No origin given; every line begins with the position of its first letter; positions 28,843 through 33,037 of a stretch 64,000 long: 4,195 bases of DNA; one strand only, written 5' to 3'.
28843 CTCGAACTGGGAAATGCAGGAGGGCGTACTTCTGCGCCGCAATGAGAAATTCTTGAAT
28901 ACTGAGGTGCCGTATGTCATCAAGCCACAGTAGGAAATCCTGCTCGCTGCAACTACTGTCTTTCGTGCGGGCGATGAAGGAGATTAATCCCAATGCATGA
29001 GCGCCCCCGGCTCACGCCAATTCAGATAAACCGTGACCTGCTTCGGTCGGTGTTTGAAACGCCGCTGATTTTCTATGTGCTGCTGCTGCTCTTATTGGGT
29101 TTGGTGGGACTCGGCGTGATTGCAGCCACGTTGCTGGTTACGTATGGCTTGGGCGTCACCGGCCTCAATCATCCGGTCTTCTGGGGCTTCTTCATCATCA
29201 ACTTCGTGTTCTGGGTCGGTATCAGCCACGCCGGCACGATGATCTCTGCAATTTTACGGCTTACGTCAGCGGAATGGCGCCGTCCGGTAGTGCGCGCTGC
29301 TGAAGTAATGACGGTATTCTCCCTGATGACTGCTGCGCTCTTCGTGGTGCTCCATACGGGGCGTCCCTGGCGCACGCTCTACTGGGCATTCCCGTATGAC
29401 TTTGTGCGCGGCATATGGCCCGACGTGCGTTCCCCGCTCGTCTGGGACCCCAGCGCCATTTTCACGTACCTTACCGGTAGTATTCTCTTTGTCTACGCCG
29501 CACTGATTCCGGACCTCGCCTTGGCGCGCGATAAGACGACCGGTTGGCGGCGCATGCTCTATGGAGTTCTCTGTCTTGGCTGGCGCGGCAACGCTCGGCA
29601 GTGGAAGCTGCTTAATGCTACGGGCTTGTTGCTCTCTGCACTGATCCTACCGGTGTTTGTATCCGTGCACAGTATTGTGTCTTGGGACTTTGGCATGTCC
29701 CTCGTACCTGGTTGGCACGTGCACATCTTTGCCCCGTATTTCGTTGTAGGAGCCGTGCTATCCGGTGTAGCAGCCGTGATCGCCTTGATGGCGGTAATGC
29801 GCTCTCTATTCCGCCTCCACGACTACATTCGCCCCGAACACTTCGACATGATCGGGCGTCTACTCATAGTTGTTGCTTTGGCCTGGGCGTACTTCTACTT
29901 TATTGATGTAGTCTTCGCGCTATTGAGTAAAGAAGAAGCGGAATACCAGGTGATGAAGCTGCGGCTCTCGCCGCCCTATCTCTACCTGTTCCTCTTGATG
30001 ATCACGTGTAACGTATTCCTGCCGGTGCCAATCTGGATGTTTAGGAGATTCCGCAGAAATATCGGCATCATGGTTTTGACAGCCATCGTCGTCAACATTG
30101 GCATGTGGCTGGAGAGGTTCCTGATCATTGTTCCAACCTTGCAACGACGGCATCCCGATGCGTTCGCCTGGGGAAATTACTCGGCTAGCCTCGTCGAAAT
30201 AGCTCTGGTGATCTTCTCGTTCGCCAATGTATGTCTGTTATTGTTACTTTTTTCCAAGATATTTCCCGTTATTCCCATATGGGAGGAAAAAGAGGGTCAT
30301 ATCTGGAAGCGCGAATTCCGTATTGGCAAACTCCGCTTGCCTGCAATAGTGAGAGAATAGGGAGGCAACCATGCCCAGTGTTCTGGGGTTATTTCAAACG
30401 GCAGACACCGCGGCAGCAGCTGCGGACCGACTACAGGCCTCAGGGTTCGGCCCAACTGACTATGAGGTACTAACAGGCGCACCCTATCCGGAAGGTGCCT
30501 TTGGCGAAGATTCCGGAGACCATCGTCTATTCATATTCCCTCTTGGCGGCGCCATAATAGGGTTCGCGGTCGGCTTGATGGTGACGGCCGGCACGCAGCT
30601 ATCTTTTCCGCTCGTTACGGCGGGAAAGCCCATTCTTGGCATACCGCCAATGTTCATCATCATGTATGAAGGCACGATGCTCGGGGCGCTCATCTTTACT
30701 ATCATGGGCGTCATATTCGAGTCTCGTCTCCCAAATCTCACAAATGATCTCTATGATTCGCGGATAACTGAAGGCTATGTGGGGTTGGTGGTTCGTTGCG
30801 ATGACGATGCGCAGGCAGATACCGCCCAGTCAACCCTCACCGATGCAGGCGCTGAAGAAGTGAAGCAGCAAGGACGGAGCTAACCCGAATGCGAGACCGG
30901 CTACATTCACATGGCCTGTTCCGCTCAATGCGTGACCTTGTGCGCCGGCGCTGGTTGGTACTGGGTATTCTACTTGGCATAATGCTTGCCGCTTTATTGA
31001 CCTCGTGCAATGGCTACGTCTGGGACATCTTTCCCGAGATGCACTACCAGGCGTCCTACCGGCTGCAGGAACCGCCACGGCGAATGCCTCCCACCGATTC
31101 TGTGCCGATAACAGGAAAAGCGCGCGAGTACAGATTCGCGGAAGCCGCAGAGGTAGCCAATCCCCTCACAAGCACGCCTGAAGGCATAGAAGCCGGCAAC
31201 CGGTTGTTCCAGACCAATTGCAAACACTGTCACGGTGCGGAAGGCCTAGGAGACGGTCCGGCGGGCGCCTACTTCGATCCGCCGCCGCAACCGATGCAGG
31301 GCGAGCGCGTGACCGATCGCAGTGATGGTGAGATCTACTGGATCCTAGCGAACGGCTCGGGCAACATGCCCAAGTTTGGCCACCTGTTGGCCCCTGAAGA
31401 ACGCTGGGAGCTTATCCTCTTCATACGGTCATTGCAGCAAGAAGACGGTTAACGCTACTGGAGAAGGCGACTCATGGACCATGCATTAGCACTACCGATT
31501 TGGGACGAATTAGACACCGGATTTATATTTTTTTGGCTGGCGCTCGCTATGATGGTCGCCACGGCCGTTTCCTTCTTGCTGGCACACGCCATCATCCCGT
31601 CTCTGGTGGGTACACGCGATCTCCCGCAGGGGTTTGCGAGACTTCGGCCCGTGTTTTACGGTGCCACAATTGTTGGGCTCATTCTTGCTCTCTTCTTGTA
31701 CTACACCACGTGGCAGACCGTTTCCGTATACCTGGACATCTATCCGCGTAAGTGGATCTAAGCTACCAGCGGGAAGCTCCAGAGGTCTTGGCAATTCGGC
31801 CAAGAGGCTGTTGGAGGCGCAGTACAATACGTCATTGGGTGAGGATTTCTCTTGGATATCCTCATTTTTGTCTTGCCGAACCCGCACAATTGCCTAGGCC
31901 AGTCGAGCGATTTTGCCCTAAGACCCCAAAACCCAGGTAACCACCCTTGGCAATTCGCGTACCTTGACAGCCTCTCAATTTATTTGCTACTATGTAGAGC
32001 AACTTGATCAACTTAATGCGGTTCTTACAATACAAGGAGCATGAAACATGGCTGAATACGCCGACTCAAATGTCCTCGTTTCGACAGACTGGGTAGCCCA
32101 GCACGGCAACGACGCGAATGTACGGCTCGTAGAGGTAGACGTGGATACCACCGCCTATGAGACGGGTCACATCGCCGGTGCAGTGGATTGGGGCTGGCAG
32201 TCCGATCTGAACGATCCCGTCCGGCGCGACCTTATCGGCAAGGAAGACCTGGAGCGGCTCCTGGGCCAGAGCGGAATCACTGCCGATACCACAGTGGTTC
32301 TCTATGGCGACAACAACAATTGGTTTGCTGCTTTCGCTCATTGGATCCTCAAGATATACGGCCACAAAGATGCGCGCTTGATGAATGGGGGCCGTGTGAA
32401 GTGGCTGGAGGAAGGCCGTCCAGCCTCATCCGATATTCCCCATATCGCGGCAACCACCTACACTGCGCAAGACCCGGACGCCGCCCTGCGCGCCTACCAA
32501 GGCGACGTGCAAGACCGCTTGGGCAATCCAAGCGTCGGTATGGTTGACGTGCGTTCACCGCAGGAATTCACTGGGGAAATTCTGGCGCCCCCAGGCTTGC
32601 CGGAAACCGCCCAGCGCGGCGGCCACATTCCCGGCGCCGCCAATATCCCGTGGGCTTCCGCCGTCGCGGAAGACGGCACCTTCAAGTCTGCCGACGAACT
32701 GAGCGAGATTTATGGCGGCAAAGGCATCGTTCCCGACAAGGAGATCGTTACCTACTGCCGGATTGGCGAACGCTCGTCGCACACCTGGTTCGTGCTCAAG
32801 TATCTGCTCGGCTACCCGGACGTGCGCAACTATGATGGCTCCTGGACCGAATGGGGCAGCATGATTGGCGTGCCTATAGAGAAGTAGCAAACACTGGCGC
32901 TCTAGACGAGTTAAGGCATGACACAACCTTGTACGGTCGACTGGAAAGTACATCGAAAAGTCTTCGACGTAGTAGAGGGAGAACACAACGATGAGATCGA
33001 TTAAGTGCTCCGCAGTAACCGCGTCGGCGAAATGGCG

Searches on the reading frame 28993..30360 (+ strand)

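Call 57: search_protein_families(library=pfam, proteins=[window:28993-30360:+], max_evalue=0.00001)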
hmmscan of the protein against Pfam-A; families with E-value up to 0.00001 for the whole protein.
window:28993-30360:+ (455 aa): 1 family
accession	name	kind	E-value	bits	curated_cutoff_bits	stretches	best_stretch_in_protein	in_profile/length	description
PF03916.19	NrfD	-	4.1e-21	76.4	25.8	1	55-383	2-309/313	Polysulphide reductase, NrfD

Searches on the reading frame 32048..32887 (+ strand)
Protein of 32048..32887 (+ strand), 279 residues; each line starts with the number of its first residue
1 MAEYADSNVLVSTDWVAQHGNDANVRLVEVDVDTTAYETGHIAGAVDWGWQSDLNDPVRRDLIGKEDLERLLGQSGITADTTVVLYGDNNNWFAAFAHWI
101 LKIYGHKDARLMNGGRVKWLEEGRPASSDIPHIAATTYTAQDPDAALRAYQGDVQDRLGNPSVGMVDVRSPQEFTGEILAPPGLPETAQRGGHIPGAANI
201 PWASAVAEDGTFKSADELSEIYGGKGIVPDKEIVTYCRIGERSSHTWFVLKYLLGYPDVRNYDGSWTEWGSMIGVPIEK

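Call 57: search_protein_families(library=pfam, proteins=[window:32048-32887:+], max_evalue=0.00001)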
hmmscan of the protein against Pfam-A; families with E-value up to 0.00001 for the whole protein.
window:32048-32887:+ (279 aa): 1 family
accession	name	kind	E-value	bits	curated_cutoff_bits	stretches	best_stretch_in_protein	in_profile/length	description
PF00581.25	Rhodanese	-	8.7e-34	116.5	22.2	2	153-270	4-100/102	Rhodanese-like domain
